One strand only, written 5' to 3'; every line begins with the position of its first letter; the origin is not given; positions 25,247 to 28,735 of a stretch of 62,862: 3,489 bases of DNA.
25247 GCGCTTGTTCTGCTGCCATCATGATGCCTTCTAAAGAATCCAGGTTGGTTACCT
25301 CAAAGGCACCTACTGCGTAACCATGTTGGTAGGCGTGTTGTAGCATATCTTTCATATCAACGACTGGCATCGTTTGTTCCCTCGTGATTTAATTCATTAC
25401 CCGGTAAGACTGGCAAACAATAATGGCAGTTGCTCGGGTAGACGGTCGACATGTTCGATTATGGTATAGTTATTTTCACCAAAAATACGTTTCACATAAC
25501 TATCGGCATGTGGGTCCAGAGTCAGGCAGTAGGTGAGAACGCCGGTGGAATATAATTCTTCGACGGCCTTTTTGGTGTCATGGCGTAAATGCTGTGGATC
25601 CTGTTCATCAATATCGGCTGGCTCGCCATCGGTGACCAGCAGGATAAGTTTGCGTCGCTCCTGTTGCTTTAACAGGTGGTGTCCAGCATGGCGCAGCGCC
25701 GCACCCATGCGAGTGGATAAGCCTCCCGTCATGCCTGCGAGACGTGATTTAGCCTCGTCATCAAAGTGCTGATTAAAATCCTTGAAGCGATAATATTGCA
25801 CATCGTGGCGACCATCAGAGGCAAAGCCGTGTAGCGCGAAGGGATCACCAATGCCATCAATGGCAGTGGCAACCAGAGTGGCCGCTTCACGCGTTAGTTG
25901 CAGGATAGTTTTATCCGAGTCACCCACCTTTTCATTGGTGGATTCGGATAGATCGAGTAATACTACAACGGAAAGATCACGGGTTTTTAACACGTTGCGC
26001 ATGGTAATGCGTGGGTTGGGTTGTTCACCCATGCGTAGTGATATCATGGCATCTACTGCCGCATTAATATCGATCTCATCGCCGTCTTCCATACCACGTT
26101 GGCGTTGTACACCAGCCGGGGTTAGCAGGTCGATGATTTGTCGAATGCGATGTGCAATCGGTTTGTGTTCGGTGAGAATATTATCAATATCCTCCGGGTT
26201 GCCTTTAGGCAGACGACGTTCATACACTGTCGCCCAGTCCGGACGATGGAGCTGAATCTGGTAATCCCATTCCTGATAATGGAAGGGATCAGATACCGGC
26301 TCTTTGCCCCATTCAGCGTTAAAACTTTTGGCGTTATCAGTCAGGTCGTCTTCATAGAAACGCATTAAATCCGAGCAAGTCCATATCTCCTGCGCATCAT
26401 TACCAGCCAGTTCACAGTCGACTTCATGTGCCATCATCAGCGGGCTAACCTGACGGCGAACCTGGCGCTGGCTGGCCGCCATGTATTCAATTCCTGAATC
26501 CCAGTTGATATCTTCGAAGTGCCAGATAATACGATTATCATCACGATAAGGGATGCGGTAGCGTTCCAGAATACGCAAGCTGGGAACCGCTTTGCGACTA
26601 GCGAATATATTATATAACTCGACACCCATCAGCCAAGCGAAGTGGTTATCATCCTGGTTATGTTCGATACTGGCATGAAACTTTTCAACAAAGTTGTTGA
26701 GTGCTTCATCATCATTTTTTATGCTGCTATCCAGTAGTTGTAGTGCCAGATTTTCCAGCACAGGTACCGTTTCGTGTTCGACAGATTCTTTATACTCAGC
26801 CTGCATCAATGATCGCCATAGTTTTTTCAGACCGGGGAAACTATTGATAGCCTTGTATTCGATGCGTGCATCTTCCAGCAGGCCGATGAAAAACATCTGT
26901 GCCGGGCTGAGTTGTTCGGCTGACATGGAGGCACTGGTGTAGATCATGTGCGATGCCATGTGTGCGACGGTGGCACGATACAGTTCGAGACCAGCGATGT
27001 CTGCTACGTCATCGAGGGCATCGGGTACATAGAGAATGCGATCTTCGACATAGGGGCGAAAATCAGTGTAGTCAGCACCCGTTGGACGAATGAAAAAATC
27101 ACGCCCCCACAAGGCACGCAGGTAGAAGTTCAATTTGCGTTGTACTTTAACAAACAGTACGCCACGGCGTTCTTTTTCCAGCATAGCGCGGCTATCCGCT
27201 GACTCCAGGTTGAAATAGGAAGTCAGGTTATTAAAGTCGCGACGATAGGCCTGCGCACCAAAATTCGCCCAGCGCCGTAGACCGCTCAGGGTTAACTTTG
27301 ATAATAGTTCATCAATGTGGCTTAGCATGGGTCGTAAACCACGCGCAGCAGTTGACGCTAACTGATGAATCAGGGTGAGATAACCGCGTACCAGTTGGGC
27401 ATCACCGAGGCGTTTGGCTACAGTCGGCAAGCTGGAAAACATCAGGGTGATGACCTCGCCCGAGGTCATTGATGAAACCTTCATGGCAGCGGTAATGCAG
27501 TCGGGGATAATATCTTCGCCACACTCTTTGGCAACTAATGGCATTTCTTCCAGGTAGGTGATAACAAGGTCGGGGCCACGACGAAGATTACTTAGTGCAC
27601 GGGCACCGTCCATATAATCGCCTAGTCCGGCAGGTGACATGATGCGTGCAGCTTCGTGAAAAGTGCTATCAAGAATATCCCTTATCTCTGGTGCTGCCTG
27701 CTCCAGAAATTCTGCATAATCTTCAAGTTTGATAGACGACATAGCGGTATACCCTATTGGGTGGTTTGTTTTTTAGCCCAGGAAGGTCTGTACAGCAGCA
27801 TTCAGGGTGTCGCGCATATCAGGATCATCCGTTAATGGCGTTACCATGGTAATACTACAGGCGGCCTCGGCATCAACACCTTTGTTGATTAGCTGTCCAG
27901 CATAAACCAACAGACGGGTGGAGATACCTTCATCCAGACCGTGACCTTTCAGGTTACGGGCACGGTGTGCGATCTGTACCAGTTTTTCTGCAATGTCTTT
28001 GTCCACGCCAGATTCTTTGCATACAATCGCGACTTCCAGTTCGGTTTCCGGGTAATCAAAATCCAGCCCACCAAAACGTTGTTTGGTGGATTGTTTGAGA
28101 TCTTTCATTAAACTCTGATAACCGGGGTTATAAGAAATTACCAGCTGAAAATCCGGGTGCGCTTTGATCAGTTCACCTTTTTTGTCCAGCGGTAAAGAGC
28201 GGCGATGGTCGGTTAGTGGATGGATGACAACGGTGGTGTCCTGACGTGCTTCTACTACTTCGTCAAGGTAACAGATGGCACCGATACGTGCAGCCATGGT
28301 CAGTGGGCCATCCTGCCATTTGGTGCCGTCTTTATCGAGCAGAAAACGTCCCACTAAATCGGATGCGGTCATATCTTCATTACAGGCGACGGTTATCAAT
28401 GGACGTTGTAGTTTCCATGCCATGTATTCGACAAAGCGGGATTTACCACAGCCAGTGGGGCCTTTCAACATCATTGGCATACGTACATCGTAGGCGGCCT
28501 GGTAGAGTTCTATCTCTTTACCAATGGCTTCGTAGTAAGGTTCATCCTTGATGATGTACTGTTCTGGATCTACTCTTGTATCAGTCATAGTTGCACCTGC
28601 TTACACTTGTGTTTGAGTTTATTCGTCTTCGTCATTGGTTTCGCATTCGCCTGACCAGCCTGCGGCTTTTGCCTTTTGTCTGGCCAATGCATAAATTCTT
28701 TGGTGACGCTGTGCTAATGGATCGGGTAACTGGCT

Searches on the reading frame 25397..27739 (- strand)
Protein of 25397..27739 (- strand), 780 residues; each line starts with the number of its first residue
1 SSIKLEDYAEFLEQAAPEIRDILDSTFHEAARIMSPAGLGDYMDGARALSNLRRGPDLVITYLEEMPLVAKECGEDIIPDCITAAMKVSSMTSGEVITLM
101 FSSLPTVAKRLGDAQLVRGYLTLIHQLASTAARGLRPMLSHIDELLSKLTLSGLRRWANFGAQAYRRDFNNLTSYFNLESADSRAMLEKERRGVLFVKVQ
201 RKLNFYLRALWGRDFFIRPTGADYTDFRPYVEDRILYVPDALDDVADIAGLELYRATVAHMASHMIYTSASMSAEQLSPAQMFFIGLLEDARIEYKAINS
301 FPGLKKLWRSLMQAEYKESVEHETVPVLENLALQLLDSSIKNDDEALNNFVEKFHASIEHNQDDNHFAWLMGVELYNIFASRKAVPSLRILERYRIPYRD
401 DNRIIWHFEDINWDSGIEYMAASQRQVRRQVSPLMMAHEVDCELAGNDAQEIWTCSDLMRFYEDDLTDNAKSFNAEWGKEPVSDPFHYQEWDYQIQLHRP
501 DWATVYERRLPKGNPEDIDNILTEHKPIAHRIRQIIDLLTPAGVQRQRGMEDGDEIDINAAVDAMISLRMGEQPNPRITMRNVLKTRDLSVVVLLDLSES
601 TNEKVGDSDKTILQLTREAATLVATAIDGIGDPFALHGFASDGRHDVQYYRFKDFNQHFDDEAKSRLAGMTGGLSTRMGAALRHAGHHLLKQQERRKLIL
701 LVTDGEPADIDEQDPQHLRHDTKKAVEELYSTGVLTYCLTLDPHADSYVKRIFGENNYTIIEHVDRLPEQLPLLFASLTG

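Call 41: search_protein_families(library=pfam, proteins=[window:25397-27739:-], max_evalue=0.001)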
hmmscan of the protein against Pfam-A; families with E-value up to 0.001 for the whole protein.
window:25397-27739:- (780 aa): 3 families
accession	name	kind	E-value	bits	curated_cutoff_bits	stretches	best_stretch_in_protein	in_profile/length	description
PF00092.34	VWA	-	5.2e-09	37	23.8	1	591-757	2-155/174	von Willebrand factor type A domain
PF13519.12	VWA_2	-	2.4e-06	28.6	27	1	591-706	1-107/107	von Willebrand factor type A domain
PF05762.20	VWA_CoxE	-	0.00085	19.2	26.4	0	531-603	4-71/222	VWA domain containing CoxE-like protein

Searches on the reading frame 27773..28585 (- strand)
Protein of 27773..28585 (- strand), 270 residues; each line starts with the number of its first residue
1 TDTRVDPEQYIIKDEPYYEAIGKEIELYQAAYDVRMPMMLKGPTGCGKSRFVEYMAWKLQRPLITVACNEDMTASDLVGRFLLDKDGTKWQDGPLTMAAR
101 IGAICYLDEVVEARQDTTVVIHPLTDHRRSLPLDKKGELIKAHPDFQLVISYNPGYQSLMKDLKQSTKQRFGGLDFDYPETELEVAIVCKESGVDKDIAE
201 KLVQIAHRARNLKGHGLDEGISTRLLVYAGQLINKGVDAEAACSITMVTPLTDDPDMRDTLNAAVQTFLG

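Call 41: search_protein_families(library=pfam, proteins=[window:27773-28585:-], max_evalue=0.001)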
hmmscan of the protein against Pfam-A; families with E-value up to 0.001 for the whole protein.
window:27773-28585:- (270 aa): 4 families
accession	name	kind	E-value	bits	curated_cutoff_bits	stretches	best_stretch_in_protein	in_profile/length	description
PF08406.16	CbbQ_C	-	4.1e-34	117.1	20.6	1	184-267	1-84/85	CbbQ/NirQ/NorQ C-terminal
PF07728.20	AAA_5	-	3.8e-33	114.9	22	1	38-171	2-139/139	AAA domain (dynein-related subfamily)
PF12774.13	AAA_6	-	0.0001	21.9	25.2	0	30-77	27-74/327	Hydrolytic ATP binding site of dynein motor region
PF13401.12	AAA_22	-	0.00084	20.1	27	0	37-83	7-56/130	AAA domain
